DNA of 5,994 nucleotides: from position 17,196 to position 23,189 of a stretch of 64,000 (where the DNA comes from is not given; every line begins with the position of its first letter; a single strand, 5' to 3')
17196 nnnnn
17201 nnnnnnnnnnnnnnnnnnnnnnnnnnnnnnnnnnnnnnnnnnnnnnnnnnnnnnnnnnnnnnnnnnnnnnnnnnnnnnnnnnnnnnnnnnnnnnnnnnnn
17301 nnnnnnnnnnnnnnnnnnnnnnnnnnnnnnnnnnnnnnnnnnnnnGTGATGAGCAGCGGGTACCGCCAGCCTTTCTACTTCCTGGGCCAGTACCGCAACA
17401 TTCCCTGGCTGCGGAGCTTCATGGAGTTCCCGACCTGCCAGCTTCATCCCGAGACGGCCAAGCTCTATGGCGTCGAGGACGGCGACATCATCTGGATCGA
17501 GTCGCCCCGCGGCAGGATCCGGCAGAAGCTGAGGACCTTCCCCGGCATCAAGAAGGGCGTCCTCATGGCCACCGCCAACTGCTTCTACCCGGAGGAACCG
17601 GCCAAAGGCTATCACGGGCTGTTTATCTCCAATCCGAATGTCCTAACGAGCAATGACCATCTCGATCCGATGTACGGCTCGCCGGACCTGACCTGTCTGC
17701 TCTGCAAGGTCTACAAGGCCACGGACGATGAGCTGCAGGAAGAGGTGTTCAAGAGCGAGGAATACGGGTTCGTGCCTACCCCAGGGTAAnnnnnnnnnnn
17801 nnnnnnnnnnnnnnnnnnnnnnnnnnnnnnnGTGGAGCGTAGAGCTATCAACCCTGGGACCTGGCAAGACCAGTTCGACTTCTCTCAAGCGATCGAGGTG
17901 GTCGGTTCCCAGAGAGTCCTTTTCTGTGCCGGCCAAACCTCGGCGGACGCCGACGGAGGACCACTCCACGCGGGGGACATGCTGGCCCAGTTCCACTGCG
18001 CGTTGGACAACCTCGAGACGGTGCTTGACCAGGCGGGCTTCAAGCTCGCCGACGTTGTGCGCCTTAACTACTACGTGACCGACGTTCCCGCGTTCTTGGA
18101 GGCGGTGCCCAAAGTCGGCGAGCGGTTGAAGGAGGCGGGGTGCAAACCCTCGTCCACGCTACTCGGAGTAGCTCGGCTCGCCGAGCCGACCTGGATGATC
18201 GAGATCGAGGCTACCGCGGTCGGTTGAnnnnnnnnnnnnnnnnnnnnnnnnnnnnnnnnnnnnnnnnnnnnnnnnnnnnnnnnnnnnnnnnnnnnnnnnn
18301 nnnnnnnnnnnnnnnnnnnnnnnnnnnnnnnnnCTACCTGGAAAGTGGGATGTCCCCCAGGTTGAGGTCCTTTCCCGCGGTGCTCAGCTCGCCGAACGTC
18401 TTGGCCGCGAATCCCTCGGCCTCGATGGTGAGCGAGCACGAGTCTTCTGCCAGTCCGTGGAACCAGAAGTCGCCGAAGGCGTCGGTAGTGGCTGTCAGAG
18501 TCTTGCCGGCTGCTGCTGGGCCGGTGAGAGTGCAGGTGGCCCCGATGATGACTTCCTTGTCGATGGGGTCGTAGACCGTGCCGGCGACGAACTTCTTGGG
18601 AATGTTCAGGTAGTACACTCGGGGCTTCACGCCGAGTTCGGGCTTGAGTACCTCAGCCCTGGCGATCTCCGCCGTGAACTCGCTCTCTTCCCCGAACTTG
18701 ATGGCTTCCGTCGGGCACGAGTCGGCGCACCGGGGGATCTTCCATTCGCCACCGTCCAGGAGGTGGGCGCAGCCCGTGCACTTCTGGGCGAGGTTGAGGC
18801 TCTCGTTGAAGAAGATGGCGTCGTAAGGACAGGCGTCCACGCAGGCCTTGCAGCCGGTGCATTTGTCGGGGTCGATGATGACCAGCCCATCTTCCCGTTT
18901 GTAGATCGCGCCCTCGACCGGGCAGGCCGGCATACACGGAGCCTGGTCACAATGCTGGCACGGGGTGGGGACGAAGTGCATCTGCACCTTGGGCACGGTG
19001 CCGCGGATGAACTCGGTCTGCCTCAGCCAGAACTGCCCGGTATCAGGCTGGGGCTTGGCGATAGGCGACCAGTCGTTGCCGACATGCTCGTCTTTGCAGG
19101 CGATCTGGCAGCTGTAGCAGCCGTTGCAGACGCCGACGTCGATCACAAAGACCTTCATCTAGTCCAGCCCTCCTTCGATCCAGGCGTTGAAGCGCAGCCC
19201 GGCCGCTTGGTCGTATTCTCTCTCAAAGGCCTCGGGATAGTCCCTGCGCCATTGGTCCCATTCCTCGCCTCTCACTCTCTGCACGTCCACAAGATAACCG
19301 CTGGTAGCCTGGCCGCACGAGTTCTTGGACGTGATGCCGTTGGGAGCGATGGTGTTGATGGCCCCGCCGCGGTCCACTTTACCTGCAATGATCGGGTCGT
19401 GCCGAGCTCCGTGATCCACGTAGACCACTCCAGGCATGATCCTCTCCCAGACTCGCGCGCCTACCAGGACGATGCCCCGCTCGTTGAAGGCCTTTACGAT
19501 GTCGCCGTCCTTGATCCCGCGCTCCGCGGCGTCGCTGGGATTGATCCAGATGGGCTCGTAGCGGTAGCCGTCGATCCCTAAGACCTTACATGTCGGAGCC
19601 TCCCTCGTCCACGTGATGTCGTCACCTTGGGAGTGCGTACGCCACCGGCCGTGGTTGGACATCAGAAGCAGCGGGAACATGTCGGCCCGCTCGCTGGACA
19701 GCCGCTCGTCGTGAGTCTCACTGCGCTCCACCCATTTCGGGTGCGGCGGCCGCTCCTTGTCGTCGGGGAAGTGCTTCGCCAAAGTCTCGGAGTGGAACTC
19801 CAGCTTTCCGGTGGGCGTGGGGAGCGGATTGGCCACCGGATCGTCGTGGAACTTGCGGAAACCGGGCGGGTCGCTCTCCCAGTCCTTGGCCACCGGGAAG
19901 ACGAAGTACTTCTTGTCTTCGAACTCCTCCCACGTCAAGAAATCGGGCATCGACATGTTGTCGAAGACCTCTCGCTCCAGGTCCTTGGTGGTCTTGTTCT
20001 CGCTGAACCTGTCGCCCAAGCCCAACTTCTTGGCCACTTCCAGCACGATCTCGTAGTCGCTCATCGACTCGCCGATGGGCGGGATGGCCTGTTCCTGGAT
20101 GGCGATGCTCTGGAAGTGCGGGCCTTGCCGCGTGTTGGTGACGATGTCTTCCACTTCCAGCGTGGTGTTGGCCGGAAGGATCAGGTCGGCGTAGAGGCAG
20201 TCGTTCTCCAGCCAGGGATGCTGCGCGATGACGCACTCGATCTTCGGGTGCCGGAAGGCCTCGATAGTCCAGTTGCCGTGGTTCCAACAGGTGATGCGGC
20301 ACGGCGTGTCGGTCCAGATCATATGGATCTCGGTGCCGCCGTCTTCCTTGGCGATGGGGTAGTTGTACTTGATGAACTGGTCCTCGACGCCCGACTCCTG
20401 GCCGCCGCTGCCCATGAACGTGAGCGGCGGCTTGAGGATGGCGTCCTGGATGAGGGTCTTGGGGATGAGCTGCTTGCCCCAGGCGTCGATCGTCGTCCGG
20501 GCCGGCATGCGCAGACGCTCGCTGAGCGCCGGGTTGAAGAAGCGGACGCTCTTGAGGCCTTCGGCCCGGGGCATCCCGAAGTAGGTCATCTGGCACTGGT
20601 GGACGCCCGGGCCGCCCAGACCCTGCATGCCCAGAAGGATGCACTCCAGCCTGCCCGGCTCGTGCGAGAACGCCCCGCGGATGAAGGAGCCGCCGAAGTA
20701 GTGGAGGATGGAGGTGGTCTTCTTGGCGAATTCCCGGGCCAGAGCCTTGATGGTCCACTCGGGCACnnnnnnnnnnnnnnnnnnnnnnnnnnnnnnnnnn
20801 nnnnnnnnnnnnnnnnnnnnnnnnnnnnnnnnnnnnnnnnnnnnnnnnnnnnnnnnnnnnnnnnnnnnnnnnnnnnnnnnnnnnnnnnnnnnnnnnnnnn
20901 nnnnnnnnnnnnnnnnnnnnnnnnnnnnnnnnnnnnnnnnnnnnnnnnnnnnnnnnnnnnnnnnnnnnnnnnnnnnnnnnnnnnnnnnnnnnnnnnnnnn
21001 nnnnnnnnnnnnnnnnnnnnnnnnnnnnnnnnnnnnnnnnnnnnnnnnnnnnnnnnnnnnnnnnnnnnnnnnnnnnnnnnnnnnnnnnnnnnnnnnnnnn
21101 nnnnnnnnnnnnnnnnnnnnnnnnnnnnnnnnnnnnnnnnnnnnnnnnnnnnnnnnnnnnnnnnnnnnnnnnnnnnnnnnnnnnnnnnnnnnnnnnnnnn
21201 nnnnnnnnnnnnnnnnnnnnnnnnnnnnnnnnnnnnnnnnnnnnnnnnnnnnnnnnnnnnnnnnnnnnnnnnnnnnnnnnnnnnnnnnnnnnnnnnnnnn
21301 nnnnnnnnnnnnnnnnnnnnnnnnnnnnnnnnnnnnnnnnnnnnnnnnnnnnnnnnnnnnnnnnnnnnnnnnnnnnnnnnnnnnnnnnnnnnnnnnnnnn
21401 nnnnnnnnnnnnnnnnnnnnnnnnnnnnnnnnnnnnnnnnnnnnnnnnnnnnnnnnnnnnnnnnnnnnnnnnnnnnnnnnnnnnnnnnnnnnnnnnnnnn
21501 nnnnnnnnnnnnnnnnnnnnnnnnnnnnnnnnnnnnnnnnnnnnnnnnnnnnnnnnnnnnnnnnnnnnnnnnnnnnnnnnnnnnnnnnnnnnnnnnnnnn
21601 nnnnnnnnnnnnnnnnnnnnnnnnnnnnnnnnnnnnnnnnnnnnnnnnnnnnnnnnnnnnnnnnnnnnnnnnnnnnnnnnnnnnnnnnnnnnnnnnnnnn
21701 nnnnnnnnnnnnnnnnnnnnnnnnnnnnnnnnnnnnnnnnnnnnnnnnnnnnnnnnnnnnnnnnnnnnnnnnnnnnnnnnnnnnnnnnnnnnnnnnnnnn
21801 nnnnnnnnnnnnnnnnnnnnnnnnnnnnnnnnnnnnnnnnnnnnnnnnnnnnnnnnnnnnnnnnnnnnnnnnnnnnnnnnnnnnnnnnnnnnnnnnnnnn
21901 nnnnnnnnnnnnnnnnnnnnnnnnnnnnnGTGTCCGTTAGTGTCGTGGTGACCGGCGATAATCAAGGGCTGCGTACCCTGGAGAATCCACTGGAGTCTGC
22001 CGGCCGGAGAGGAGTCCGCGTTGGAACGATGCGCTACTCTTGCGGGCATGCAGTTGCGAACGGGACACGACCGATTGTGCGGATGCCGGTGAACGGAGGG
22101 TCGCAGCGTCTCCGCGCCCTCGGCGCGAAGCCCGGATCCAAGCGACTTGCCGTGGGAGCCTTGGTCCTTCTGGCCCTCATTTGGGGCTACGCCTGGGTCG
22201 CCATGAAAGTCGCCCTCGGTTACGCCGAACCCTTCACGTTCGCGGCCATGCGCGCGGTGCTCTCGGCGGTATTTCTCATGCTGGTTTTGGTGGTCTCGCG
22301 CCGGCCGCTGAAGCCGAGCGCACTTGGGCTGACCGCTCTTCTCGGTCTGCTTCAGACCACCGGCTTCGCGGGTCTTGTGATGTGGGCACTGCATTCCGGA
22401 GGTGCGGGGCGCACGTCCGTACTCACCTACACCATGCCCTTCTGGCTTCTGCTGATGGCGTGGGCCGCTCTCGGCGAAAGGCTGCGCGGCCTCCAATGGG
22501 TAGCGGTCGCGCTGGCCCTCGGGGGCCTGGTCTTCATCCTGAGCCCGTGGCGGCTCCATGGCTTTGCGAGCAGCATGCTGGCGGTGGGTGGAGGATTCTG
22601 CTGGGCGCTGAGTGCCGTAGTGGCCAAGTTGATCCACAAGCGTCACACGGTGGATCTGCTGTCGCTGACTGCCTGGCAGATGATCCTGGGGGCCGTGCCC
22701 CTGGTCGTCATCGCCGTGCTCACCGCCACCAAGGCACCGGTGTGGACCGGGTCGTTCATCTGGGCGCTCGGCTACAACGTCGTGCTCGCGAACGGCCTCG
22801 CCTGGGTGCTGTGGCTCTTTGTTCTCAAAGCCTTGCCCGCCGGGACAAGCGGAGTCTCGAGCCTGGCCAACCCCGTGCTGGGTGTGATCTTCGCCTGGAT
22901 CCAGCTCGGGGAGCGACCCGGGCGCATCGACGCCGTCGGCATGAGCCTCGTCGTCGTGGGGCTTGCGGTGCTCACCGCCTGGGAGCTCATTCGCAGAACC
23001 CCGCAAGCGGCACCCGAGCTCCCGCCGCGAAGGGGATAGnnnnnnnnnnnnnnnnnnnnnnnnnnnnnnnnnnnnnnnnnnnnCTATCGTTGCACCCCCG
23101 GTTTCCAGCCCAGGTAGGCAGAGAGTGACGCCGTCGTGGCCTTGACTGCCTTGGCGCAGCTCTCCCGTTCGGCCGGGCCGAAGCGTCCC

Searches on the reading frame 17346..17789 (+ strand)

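Call 88: search_protein_families(library=pfam, proteins=[window:17346-17789:+], max_evalue=0.0001)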
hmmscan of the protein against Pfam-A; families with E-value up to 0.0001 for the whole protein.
window:17346-17789:+ (147 aa): 1 family
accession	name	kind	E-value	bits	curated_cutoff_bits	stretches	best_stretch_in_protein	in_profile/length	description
PF01568.27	Molydop_binding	-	8.9e-18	64.8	26.8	1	6-114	6-105/110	Molydopterin dinucleotide binding domain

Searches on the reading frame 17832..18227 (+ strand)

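Call 88: search_protein_families(library=pfam, proteins=[window:17832-18227:+], max_evalue=0.0001)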
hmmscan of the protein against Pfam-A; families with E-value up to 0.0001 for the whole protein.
window:17832-18227:+ (131 aa): 1 family
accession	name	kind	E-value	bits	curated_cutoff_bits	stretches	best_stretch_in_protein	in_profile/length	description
PF01042.26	Ribonuc_L-PSP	-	1.1e-21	77.4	27.3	1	17-130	11-120/121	Endoribonuclease L-PSP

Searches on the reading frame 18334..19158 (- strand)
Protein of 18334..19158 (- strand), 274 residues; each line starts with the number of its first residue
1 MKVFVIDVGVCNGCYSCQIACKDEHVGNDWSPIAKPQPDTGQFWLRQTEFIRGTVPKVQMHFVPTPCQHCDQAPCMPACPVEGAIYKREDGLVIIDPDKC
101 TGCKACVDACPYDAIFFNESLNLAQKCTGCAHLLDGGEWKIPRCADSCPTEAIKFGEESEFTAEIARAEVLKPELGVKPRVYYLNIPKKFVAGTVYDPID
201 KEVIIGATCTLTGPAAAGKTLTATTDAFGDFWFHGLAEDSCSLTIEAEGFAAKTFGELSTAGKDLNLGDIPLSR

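Call 87: search_protein_families(library=pfam, proteins=[window:18334-19158:-], max_evalue=0.00001)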
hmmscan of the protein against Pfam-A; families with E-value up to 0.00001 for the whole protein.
window:18334-19158:- (274 aa): 10 families
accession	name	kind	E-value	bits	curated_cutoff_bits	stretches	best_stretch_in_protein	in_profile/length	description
PF13247.11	Fer4_11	-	4.8e-27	94.5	26.2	1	58-157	1-99/100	4Fe-4S dicluster domain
PF12838.12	Fer4_7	-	9.2e-14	52.1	27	1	67-114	2-52/52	4Fe-4S dicluster domain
PF13620.12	CarboxypepD_reg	-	2.2e-12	47.6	32.3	1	191-270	2-79/82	Carboxypeptidase regulatory-like domain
PF12837.12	Fer4_6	-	5.3e-12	45.5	25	1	93-115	2-24/24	4Fe-4S binding domain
PF00037.32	Fer4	-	6e-12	45.3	21.1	1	93-115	1-23/24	4Fe-4S binding domain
PF13187.11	Fer4_9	-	3.3e-11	43.5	27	1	67-115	2-52/52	4Fe-4S dicluster domain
PF12797.12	Fer4_2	-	2.1e-10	40.3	24.5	1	93-112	3-22/22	4Fe-4S binding domain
PF13237.11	Fer4_10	-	5.6e-10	39.4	25.5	0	93-149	2-53/53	4Fe-4S dicluster domain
PF14697.11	Fer4_21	-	3.9e-06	27.3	35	0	67-115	8-57/59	4Fe-4S dicluster domain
PF12800.12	Fer4_4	-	5.5e-06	26.7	24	0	97-113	1-17/17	4Fe-4S binding domain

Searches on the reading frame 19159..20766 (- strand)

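Call 87: search_protein_families(library=pfam, proteins=[window:19159-20766:-], max_evalue=0.00001)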
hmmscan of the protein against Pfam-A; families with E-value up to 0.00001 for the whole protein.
window:19159-20766:- (535 aa): 2 families
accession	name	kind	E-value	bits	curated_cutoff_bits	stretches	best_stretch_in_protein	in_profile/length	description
PF01568.27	Molydop_binding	-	9e-19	68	26.8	1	366-478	1-97/110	Molydopterin dinucleotide binding domain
PF00384.28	Molybdopterin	-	1e-10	41.6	24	1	146-247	258-353/353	Molybdopterin oxidoreductase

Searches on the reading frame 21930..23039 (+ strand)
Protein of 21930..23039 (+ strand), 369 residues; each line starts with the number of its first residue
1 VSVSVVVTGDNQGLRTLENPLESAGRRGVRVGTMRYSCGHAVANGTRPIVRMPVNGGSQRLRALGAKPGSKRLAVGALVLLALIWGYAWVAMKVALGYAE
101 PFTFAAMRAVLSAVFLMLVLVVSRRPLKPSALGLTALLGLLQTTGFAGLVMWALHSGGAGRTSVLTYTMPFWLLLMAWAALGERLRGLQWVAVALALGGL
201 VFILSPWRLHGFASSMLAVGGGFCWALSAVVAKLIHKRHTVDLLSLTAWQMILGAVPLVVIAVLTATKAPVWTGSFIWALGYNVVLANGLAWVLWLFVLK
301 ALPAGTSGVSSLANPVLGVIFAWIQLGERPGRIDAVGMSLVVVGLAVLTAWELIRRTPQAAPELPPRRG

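Call 87: search_protein_families(library=pfam, proteins=[window:21930-23039:+], max_evalue=0.00001)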
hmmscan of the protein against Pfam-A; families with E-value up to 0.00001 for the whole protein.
window:21930-23039:+ (369 aa): 1 family
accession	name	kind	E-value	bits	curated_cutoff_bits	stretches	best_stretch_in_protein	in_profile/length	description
PF00892.27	EamA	-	4.6e-43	147.2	28.2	2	75-204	4-134/135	EamA-like transporter family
